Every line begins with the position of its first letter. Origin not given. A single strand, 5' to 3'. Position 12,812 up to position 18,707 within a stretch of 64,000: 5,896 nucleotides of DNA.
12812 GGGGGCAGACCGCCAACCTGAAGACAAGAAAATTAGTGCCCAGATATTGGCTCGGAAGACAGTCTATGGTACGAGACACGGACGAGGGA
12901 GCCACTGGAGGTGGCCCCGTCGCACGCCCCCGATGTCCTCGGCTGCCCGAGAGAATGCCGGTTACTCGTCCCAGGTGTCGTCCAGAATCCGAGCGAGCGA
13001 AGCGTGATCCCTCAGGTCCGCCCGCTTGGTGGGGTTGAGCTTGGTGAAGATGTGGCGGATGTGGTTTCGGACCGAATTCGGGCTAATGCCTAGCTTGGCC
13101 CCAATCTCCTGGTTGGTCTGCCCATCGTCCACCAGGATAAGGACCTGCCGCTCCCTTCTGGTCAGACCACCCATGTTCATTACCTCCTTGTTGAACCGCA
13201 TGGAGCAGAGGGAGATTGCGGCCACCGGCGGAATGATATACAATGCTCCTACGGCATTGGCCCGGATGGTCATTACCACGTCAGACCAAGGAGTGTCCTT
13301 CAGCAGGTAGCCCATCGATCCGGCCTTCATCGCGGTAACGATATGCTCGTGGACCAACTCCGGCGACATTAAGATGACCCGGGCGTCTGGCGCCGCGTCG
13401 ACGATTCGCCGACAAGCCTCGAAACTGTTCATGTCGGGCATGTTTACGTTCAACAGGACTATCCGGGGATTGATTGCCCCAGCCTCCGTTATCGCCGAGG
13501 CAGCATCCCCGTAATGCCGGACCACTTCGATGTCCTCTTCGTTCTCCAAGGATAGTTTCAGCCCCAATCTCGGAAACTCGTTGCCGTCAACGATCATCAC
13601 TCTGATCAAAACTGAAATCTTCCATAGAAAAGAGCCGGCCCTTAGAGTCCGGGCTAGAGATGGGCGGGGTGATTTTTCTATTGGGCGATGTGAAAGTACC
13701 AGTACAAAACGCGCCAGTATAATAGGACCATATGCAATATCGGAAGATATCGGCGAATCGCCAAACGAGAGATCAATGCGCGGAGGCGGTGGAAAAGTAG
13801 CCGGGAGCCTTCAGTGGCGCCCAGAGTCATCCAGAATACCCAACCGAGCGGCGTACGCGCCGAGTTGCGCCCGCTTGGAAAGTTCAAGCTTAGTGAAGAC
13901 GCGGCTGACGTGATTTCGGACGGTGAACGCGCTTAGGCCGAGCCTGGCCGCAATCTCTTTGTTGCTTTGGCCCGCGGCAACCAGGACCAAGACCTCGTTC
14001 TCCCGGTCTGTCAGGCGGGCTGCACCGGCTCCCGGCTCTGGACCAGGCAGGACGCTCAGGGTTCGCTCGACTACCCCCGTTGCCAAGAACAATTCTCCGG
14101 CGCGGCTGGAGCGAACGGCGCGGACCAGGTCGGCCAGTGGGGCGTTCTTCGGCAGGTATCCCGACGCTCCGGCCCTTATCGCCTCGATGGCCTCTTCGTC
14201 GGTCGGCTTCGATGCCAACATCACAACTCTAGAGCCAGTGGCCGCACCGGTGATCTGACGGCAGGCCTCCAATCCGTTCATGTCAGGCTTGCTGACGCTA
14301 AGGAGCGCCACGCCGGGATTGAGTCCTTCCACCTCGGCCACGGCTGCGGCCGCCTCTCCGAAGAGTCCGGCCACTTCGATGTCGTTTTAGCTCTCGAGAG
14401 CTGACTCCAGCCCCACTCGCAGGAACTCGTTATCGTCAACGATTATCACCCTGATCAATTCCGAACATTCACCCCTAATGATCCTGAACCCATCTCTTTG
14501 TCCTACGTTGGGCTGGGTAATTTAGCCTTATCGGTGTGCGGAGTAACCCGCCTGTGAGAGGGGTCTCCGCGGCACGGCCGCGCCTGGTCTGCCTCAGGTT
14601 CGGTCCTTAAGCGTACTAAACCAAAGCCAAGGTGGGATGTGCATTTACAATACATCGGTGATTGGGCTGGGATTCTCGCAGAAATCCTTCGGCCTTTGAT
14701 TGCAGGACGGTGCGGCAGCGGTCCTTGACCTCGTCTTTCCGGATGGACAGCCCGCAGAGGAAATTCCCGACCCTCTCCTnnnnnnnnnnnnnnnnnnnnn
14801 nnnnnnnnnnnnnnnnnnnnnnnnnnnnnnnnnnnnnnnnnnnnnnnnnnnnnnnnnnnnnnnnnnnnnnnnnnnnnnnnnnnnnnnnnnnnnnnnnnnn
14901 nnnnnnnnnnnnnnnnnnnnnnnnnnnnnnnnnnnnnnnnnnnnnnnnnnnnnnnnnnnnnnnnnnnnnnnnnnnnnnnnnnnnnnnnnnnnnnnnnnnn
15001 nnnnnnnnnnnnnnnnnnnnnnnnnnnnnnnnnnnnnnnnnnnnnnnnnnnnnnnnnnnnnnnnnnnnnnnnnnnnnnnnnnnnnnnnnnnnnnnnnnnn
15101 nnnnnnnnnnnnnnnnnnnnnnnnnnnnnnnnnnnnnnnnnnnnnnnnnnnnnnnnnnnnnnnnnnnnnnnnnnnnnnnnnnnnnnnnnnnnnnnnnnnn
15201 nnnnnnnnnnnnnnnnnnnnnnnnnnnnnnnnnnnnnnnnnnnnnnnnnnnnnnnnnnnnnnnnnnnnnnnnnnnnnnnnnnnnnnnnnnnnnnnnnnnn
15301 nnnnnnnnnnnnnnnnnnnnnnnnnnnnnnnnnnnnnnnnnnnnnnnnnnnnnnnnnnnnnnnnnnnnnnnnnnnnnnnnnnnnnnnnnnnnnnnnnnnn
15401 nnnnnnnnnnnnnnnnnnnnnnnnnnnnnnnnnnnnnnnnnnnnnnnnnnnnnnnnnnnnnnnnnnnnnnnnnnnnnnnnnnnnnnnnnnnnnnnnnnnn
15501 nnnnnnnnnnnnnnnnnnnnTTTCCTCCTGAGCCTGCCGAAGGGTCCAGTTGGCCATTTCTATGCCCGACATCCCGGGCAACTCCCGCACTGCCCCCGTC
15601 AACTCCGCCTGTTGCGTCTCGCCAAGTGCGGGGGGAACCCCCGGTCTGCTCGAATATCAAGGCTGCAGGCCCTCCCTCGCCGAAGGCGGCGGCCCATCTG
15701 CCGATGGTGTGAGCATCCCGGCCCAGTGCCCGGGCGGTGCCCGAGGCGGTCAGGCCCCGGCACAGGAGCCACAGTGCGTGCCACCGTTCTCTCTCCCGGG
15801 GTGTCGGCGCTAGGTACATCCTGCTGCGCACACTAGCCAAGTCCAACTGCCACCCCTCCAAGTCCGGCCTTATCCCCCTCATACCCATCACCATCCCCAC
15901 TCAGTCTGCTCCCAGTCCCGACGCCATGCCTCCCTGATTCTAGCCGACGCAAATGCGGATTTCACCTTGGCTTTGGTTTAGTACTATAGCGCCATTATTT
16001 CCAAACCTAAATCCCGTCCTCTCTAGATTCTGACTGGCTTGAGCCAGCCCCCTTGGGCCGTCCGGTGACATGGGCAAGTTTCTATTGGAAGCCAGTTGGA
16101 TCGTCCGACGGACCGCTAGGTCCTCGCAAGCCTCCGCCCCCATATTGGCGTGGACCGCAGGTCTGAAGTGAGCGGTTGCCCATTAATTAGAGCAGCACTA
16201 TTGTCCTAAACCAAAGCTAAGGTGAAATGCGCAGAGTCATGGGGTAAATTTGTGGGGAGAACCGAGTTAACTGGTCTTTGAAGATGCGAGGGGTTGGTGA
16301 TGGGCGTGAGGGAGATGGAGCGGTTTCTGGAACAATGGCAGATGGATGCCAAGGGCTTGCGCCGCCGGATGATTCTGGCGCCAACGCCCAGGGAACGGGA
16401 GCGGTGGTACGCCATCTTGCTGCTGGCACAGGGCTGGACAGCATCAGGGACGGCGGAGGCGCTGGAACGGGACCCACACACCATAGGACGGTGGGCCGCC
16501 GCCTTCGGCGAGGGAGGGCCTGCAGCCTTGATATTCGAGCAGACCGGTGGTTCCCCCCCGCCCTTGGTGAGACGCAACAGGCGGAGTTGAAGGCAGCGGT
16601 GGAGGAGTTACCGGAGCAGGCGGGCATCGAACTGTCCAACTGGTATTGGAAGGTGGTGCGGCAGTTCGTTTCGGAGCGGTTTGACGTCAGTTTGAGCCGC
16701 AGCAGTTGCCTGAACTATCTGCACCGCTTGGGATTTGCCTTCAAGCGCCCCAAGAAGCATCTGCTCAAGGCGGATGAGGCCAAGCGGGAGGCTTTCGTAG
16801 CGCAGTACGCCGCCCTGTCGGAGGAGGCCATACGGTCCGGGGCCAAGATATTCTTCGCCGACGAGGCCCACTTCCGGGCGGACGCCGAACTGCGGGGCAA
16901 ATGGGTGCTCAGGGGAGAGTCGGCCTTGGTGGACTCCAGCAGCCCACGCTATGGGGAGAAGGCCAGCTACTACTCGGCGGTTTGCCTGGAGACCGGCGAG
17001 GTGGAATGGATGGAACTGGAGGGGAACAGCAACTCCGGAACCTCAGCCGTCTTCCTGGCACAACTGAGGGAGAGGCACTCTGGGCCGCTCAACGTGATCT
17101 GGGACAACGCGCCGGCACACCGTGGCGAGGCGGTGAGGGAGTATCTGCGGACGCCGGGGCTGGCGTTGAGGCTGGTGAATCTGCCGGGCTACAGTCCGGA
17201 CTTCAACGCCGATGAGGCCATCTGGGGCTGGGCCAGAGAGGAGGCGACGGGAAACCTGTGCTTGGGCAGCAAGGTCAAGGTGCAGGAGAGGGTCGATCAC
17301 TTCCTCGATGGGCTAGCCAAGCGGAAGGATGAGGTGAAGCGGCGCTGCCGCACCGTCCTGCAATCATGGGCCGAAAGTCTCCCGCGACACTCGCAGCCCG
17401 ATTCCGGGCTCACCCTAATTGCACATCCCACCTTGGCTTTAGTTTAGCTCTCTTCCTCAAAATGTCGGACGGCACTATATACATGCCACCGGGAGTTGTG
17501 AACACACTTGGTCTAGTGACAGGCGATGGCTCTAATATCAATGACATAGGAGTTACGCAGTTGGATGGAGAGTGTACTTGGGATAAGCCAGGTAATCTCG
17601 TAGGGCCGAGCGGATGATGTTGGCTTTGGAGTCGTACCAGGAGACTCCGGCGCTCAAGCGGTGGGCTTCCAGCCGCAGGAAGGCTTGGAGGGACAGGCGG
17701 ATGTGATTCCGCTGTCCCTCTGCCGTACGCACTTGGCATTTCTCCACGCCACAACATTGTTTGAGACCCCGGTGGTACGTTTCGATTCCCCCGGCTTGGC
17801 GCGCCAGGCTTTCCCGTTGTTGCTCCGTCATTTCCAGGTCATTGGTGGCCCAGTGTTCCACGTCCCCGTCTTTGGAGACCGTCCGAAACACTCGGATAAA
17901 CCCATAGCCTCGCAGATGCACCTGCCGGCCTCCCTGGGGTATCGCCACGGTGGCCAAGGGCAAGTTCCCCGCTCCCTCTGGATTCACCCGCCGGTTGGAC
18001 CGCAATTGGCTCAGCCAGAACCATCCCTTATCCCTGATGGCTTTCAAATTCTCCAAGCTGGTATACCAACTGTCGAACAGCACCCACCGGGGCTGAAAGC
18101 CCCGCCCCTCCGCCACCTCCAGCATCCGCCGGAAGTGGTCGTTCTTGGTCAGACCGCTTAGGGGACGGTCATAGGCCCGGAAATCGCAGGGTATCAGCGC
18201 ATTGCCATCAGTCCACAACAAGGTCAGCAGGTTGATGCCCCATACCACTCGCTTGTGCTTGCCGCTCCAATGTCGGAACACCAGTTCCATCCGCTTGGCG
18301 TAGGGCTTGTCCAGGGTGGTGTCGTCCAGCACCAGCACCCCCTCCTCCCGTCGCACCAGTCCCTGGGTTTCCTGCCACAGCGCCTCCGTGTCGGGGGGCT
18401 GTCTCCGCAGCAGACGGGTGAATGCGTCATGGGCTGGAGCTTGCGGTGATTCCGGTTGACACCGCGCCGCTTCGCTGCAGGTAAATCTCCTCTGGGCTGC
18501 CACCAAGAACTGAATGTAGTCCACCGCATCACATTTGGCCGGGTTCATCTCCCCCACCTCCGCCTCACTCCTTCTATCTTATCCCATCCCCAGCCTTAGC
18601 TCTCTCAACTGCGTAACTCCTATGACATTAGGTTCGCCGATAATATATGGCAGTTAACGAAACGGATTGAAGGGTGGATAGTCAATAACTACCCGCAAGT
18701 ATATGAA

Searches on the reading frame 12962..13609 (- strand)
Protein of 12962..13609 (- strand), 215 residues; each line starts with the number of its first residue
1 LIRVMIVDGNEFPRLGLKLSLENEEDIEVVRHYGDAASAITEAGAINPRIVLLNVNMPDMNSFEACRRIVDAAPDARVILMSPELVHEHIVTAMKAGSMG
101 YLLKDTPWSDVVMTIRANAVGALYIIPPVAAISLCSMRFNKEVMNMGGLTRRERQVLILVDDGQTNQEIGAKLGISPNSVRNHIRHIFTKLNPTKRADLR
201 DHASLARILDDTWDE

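Call 43: search_protein_families(library=pfam, proteins=[window:12962-13609:-], max_evalue=0.001)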
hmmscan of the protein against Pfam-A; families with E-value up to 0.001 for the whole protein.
window:12962-13609:- (215 aa): 7 families
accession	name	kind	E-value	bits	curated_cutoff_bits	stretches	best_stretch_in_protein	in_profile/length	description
PF00196.25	GerE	-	4.6e-16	58.6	23.5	1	149-202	3-56/57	Bacterial regulatory proteins, luxR family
PF00072.30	Response_reg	-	2.8e-15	56.9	30.2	1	4-111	1-106/111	Response regulator receiver domain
PF08281.18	Sigma70_r4_2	-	1.2e-08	34.9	25.7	1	148-190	10-53/54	Sigma-70, region 4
PF04545.22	Sigma70_r4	-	1.8e-07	31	24.1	1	146-191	2-48/50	Sigma-70, region 4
PF13384.12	HTH_23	-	1.9e-05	24.8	24.6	1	151-186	5-40/50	Homeodomain-like domain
PF21476.4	PF0610-like_N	-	0.00023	21.8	33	1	150-187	1-38/50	PF0610-like, N-terminal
PF13412.12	HTH_24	-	0.00068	19.6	21.9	0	158-185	12-39/48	Winged helix-turn-helix DNA-binding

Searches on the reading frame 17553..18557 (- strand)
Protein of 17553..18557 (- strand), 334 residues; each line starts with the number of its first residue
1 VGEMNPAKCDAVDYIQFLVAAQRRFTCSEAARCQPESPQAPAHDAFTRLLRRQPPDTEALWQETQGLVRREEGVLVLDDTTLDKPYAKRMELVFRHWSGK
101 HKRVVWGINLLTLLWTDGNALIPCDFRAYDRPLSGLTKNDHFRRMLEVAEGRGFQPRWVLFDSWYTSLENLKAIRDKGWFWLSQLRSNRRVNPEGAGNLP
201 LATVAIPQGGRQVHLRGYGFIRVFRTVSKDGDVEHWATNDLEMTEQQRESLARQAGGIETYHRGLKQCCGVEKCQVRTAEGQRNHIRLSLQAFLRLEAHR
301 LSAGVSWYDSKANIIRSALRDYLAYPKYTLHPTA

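Call 43: search_protein_families(library=pfam, proteins=[window:17553-18557:-], max_evalue=0.001)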
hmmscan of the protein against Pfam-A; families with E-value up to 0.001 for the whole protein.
window:17553-18557:- (334 aa): 3 families
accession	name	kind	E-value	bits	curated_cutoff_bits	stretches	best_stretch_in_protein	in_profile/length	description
PF13546.12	DDE_5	-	8.8e-13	48.8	27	1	17-214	21-236/272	DDE superfamily endonuclease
PF01609.27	DDE_Tnp_1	-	8.8e-12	45.6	23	1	139-289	62-194/200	Transposase DDE domain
PF04693.18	DDE_Tnp_2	-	3.4e-05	23.7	20.2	0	153-289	182-308/327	Archaeal putative transposase ISC1217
